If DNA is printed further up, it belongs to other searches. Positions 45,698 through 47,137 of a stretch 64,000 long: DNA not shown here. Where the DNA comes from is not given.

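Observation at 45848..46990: Phage T4 Rnl2-type / kinetoplastid-REL-type RNA ligase in a free-living eukaryote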

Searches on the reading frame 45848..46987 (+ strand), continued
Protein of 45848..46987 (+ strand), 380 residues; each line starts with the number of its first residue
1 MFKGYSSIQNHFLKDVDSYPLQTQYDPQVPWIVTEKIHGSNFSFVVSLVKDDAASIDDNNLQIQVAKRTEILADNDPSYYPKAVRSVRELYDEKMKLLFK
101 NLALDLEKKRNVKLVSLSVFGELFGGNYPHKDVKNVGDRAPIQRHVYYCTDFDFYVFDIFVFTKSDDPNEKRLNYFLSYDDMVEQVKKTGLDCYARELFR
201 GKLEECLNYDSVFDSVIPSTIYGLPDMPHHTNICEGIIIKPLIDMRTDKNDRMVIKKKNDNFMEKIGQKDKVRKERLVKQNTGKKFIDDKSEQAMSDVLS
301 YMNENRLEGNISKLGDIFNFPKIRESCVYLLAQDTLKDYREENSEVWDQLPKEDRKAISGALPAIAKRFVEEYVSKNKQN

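Call 16: list_cluster_members(proteins=[P0001, P0003, P0018, P0051, P0055])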
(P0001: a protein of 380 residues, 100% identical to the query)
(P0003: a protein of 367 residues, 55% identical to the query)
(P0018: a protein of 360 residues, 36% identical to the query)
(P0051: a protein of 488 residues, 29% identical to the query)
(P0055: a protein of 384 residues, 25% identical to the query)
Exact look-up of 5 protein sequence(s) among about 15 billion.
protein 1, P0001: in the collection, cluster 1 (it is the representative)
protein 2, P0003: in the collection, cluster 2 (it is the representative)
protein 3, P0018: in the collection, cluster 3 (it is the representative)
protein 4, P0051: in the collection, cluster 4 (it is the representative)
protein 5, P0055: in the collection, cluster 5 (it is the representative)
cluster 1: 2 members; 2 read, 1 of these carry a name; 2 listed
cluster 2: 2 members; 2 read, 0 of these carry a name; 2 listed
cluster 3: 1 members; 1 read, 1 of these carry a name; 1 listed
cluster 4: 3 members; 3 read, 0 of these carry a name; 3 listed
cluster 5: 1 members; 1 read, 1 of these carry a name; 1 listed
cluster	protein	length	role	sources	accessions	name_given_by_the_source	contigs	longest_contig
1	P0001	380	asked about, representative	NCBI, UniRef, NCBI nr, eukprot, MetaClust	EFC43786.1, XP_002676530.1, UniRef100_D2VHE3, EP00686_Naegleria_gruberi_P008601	mitochondrial RNA ligase [Naegleria gruberi] | Mitochondrial RNA ligase n=1 Tax=Naegleria gruberi TaxID=5762 RepID=D2VHE3_NAEGR | XP_002676530.1 mitochondrial RNA ligase [Naegleria gruberi strain NEG-M]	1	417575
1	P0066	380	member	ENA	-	-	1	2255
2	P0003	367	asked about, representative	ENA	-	-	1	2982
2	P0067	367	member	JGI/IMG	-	-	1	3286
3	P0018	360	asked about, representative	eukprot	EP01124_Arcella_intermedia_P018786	TRINITY_DN25923_c0_g1_i1.p1 TRINITY_DN25923_c0_g1~~TRINITY_DN25923_c0_g1_i1.p1 ORF ...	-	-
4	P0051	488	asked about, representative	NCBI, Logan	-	-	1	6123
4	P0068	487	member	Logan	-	-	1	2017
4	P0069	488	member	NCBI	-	-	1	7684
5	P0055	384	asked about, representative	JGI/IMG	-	RNA-editing ligase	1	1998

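Call 25: find_encoding_contigs(protein=P0009, flank=8000, max_places=2)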
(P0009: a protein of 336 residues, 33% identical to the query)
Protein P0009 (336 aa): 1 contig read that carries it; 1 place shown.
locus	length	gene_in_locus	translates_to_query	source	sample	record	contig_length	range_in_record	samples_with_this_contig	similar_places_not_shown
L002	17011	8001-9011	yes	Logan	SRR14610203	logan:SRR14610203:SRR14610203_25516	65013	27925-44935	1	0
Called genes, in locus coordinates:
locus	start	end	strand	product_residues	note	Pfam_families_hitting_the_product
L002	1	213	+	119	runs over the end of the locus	-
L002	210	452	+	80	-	-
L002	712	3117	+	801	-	-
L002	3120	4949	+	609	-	-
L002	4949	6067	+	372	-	-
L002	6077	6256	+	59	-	-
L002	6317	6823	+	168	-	-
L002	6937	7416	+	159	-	PF03013:Pyr_excise (weak)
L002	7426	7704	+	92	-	PF13619:KTSC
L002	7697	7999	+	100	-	-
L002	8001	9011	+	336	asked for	PF09414:RNA_ligase, PF18043:T4_Rnl2_C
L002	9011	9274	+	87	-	-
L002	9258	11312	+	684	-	PF00176:SNF2-rel_dom, PF04851:ResIII (weak), PF00271:Helicase_C (weak)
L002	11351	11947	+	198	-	PF00574:CLP_protease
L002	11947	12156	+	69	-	-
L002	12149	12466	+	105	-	-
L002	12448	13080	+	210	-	PF01743:PolyA_pol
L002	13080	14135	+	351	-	PF01966:HD (weak), PF08433:KTI12 (weak), PF13671:AAA_33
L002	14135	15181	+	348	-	PF10127:RlaP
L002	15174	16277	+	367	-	PF09511:RNA_lig_T4_1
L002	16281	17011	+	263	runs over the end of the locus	PF00149:Metallophos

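Call 26: find_encoding_contigs(protein=P0006, flank=8000, max_places=2)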
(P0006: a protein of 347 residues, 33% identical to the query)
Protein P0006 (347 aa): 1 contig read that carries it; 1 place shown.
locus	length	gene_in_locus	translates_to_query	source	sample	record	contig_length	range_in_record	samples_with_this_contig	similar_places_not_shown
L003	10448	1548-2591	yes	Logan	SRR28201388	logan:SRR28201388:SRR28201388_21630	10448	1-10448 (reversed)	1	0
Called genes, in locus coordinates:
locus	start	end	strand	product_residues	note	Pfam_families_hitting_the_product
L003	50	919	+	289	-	PF00149:Metallophos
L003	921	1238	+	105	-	-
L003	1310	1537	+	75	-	-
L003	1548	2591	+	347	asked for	PF09414:RNA_ligase, PF18043:T4_Rnl2_C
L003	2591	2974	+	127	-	-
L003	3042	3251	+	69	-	-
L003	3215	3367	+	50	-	PF17653:DUF5522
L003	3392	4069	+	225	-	-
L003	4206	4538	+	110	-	-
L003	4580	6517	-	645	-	-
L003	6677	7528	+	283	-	PF00669:Flagellin_N, PF00700:Flagellin_C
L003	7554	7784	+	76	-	-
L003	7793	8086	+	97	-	-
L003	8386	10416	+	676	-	-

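Call 27: find_encoding_contigs(protein=P0005, flank=8000, max_places=2)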
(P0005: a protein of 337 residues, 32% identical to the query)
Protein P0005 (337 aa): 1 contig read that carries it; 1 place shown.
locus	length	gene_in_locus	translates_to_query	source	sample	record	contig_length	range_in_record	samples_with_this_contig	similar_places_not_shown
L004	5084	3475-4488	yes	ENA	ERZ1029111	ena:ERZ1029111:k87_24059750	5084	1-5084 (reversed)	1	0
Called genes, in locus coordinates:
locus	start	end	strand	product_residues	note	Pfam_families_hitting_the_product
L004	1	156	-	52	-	?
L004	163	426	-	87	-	-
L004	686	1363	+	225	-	PF04402:SIMPL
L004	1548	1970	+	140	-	PF06941:NT5C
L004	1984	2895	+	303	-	PF13280:WYL (weak), PF25583:WCX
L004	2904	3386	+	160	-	-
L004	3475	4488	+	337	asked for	PF09414:RNA_ligase, PF18043:T4_Rnl2_C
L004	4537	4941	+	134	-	-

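Call 28: find_encoding_contigs(protein=P0002, flank=8000, max_places=2)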
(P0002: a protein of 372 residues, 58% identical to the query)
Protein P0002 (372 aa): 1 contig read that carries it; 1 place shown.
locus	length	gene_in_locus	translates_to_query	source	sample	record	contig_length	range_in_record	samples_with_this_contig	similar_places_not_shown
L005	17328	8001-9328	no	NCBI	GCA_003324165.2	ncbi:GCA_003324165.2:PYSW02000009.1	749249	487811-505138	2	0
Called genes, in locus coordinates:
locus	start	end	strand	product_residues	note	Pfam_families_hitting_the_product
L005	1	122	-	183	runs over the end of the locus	-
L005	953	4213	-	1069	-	-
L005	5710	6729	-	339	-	-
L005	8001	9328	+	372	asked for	PF09414:RNA_ligase, PF18043:T4_Rnl2_C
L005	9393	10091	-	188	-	PF01661:Macro (weak)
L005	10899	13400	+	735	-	-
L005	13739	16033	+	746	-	PF24048:LRR_NXF1-5 (weak), PF12799:LRR_4 (weak), PF14580:LRR_9 (weak)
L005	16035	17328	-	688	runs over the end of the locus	-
